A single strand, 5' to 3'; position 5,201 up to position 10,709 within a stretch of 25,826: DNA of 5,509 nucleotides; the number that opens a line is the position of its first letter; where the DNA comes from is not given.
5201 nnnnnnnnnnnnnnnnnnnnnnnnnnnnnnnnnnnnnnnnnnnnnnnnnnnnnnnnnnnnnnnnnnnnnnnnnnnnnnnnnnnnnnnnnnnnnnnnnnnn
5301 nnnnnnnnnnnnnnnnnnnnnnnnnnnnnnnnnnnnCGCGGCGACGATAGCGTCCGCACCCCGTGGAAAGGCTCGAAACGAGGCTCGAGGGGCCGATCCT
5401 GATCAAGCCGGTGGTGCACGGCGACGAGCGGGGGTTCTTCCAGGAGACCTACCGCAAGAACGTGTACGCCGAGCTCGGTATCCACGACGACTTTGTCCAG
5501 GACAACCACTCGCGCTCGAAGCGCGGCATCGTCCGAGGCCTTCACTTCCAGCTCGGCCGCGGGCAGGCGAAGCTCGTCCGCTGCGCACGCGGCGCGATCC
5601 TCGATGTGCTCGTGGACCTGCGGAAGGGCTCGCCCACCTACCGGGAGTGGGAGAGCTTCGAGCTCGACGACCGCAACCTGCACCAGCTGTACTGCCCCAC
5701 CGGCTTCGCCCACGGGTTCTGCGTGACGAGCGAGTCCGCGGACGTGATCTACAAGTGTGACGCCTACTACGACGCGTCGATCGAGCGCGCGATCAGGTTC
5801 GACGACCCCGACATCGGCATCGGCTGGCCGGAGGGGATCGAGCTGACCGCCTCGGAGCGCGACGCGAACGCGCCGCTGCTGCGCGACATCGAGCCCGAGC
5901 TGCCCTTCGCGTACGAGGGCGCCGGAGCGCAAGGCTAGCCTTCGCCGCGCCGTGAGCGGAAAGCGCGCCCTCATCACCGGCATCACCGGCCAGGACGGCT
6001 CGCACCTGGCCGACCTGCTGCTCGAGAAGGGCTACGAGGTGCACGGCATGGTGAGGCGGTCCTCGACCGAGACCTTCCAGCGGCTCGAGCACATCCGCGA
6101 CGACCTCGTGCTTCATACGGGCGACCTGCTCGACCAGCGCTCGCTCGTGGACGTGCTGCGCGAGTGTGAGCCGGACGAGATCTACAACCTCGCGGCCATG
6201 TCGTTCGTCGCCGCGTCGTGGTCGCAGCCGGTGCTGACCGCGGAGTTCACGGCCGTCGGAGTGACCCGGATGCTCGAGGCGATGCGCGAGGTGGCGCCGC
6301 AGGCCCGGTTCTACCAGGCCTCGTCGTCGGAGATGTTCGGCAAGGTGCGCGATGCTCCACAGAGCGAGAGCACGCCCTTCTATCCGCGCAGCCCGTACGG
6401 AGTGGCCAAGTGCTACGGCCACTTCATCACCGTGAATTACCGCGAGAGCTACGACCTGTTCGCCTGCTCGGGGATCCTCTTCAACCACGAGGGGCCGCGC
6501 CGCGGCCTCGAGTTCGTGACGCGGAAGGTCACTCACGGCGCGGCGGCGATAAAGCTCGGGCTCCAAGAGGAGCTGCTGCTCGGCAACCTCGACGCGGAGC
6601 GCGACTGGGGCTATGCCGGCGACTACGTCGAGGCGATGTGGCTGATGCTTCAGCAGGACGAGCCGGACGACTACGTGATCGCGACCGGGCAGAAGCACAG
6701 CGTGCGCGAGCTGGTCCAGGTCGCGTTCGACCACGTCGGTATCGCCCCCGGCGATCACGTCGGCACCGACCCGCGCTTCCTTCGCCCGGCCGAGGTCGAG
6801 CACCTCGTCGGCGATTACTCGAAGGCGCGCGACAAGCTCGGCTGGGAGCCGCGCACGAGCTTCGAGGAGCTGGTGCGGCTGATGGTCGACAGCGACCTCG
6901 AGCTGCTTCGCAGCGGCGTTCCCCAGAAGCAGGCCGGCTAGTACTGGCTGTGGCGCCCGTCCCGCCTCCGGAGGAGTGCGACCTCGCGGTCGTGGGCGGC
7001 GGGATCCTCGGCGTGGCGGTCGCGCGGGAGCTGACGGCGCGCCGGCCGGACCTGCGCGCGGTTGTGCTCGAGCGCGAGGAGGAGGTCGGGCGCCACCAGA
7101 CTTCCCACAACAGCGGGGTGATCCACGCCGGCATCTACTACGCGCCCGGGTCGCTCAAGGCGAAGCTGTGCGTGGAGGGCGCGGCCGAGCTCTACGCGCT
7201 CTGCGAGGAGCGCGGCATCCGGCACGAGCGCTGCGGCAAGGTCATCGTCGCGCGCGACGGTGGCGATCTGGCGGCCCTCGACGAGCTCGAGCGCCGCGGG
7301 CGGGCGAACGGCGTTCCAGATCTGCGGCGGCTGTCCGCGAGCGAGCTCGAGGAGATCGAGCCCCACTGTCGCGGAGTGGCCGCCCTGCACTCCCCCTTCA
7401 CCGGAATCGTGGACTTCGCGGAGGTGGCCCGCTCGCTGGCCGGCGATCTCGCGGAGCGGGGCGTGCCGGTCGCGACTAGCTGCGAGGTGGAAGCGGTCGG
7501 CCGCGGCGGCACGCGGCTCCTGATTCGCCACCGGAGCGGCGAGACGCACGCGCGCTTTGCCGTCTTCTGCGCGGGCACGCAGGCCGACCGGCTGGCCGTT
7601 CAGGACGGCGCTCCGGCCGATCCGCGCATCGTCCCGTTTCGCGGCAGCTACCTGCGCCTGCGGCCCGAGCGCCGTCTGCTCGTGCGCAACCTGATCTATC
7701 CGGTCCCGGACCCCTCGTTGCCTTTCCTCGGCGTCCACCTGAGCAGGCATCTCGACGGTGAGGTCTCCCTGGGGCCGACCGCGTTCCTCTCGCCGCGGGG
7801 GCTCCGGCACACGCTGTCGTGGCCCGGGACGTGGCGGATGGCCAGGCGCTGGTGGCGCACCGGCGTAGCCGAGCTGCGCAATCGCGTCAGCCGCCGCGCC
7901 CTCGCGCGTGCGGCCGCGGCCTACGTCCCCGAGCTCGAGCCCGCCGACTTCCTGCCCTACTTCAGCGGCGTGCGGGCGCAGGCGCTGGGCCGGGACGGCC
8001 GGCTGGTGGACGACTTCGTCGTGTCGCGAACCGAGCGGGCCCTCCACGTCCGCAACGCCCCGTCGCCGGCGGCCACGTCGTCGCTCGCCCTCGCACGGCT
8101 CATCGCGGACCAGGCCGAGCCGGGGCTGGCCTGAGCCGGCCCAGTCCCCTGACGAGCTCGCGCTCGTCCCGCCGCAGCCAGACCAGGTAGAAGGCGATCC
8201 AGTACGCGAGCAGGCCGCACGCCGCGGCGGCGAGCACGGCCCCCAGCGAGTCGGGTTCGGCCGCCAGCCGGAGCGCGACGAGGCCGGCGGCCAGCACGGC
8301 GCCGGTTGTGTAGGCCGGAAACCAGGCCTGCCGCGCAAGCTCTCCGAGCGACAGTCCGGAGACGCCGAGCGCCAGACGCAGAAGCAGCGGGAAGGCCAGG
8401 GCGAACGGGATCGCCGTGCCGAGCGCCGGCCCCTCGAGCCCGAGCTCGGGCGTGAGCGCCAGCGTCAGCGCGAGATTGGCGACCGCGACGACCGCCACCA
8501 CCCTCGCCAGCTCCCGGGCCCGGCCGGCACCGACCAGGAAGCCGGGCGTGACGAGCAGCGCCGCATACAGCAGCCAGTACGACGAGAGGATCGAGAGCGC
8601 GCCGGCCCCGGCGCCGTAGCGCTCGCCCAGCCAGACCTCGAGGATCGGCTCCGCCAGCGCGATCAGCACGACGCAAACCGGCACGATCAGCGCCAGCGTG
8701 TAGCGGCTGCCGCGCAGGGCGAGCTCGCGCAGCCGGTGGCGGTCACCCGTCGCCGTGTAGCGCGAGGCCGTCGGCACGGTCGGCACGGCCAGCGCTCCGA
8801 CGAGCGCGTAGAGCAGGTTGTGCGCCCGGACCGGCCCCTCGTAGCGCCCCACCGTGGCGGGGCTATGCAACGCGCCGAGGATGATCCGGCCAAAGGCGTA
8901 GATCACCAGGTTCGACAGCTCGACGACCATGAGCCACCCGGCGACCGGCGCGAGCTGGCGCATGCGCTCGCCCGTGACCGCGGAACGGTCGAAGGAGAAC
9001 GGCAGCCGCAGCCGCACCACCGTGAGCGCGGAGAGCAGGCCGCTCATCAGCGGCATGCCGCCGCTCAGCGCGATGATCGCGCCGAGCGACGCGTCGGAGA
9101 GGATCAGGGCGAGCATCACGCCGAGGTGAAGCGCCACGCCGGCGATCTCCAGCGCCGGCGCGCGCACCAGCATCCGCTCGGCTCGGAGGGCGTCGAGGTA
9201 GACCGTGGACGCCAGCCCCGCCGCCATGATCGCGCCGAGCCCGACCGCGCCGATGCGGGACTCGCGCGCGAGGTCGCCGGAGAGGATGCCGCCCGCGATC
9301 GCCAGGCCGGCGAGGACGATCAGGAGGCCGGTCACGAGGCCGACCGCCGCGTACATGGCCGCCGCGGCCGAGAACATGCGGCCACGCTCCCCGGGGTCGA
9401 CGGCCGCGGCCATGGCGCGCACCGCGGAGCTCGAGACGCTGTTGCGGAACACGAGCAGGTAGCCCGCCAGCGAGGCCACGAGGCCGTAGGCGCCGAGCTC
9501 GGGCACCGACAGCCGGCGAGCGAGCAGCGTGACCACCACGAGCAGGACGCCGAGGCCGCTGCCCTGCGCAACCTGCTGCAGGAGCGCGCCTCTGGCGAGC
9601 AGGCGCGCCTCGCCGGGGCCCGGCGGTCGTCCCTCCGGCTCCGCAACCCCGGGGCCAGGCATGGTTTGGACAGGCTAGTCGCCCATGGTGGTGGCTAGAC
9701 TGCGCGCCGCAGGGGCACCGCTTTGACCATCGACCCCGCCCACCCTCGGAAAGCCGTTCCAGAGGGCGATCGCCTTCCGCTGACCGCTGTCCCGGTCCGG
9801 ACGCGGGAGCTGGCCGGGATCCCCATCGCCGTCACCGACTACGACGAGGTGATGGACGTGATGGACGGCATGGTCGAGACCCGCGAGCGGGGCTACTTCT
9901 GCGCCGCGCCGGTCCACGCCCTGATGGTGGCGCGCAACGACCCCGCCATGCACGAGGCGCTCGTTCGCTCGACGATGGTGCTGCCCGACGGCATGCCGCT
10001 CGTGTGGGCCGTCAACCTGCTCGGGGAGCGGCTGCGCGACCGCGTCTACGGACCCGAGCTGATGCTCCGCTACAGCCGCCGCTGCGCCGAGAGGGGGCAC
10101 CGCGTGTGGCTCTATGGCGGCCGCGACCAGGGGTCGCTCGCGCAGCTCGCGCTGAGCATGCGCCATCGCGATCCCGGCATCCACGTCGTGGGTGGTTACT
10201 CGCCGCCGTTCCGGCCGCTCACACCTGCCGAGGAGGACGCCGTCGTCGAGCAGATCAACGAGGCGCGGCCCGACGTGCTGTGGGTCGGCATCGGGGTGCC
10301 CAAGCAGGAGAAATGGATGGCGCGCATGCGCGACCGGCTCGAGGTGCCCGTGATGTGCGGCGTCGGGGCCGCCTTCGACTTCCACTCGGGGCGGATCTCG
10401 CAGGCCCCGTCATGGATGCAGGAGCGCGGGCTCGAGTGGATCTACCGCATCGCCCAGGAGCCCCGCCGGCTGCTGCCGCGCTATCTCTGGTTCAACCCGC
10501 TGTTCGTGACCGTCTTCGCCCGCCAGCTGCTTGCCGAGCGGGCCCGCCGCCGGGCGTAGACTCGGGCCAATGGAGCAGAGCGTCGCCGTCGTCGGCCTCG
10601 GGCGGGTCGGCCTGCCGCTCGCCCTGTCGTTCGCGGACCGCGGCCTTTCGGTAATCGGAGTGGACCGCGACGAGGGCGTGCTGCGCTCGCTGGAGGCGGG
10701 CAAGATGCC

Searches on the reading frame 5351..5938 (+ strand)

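Call 12: search_protein_families(library=pfam, proteins=[window:5351-5938:+], max_evalue=0.001)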
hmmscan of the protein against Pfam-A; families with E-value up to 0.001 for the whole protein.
window:5351-5938:+ (195 aa): 1 family
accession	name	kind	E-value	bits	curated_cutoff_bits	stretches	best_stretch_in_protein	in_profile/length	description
PF00908.23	dTDP_sugar_isom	-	4.3e-66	222.2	27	1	9-179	1-168/168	dTDP-4-dehydrorhamnose 3,5-epimerase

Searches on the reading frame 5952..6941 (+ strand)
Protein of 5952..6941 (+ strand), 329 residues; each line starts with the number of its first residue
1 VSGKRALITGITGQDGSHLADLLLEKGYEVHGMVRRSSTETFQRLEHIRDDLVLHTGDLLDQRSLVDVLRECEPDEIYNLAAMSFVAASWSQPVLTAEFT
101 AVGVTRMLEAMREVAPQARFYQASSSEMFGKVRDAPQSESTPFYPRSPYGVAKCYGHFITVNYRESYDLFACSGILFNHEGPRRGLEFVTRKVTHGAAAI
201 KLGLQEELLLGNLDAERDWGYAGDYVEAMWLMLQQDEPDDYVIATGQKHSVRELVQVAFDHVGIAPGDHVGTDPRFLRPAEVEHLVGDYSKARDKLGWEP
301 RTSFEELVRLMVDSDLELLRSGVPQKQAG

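Call 12: search_protein_families(library=pfam, proteins=[window:5952-6941:+], max_evalue=0.001)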
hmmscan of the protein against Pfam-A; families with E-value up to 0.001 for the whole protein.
window:5952-6941:+ (329 aa): 5 families
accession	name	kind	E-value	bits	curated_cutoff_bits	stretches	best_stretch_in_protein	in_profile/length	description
PF16363.11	GDP_Man_Dehyd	-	1.3e-135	452.6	27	1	7-311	1-332/332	GDP-mannose 4,6 dehydratase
PF01370.27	Epimerase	-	3.7e-71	239.8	20.9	1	6-244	1-240/240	NAD dependent epimerase/dehydratase family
PF04321.23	RmlD_sub_bind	-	5.1e-10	39.3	27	1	5-166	2-142/287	RmlD substrate binding domain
PF13460.12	NAD_binding_10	-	0.00025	21.4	27.2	1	10-73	1-62/184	NAD(P)H-binding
PF05368.20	NmrA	-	0.00042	20.4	27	1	4-71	3-69/298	NmrA-like family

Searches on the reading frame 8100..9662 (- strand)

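Call 12: search_protein_families(library=pfam, proteins=[window:8100-9662:-], max_evalue=0.001)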
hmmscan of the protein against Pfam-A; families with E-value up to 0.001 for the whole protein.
window:8100-9662:- (520 aa): 3 families
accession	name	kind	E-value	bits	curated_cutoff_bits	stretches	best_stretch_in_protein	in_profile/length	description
PF13440.11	Polysacc_synt_3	-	2e-10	40.8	23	1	46-349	1-288/293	Polysaccharide biosynthesis protein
PF01943.22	Polysacc_synt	-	1.2e-09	38.5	28.2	1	23-301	2-272/274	Polysaccharide biosynthesis protein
PF01554.23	MatE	-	1.3e-05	25.4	24.9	1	248-399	6-158/161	MatE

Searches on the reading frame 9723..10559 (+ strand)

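Call 12: search_protein_families(library=pfam, proteins=[window:9723-10559:+], max_evalue=0.001)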
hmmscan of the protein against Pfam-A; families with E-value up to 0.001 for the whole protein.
window:9723-10559:+ (278 aa): 1 family
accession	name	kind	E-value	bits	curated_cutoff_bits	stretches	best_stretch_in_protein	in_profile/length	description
PF03808.19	Glyco_tran_WecG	-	5.8e-61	205.6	27.4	1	84-254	2-168/168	Glycosyl transferase WecG/TagA/CpsF family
